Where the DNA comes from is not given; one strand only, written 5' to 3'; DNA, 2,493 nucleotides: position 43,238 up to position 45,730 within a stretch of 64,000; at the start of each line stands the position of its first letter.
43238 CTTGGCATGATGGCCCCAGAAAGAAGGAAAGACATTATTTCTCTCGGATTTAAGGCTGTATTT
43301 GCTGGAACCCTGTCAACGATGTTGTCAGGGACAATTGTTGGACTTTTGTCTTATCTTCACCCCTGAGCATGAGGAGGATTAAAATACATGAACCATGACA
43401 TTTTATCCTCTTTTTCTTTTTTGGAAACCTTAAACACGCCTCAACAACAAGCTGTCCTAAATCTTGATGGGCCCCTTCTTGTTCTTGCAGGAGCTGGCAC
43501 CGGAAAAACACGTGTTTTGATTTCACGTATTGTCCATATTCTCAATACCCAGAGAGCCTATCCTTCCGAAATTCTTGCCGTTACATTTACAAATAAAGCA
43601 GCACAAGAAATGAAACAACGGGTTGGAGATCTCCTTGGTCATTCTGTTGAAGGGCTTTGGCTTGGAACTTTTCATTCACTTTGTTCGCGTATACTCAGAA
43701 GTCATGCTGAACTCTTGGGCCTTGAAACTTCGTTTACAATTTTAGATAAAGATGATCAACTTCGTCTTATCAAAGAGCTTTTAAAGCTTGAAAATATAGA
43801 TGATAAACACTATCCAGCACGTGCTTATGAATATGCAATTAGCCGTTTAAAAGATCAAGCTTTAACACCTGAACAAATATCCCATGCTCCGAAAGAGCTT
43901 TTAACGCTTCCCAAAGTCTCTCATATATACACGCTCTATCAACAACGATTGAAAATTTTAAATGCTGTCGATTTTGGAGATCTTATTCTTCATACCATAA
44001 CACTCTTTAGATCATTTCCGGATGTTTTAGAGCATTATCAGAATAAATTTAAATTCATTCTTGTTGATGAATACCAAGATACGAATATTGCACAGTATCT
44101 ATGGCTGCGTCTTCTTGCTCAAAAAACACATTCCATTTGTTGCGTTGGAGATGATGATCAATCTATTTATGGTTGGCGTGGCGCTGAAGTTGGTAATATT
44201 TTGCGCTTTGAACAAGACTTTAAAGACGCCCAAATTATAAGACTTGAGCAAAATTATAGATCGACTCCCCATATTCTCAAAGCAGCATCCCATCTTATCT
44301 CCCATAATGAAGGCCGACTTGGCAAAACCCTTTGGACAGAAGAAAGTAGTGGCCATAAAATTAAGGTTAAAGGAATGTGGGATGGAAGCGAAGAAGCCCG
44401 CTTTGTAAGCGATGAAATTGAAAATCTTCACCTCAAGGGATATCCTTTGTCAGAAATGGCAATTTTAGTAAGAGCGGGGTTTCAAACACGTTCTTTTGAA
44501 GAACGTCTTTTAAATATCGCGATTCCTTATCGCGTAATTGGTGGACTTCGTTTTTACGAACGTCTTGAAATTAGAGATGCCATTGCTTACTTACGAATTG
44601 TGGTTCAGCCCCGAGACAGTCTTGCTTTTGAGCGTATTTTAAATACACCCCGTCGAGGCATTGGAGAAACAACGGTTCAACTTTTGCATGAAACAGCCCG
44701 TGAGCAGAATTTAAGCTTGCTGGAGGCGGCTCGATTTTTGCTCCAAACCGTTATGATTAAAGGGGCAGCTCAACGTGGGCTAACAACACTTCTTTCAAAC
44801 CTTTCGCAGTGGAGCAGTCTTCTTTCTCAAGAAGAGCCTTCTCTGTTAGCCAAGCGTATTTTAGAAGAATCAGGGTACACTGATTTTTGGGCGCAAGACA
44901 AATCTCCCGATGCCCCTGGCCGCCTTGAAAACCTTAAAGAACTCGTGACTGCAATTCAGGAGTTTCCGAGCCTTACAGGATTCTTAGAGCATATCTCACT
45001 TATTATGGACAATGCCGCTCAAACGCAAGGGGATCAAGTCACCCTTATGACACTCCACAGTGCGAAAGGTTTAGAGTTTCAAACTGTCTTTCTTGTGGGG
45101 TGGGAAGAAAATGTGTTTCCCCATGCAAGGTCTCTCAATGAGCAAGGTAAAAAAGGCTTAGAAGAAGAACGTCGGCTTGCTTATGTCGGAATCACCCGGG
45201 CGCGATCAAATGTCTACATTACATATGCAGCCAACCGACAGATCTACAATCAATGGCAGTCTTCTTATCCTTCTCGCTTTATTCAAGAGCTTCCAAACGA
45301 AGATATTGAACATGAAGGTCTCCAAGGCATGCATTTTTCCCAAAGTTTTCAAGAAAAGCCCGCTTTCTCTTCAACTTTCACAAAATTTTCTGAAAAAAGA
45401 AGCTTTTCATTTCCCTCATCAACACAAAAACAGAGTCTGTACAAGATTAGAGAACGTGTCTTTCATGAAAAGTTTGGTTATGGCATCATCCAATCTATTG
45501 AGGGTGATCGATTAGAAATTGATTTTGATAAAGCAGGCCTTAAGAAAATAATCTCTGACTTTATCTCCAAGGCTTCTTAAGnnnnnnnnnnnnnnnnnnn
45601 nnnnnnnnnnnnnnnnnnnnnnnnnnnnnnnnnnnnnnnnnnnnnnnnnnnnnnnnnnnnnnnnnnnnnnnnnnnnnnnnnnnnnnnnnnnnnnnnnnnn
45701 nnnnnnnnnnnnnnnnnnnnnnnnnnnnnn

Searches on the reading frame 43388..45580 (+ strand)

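Call 53: search_protein_families(library=pfam, proteins=[window:43388-45580:+], max_evalue=0.00001)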
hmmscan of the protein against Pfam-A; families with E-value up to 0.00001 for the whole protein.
window:43388-45580:+ (730 aa): 6 families
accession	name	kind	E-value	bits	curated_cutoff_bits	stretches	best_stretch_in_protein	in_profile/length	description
PF00580.27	UvrD-helicase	-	2.5e-94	316.4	23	1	15-279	1-271/271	UvrD/REP helicase N-terminal domain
PF13361.12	UvrD_C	-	2.6e-71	241.3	25.6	1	284-615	1-349/350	UvrD-like helicase C-terminal domain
PF13245.12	AAA_19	-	1e-20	74.7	25.1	1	19-262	1-132/134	AAA domain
PF13538.12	UvrD_C_2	-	4.9e-08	33.2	27.4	1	551-611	2-51/52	UvrD-like helicase C-terminal domain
PF13604.12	AAA_30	-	1e-07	32.3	27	0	15-80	2-67/191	AAA domain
PF01443.25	Viral_helicase1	-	4.2e-07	30.5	21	0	540-611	168-226/228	Viral superfamily 1 RNA helicase core domain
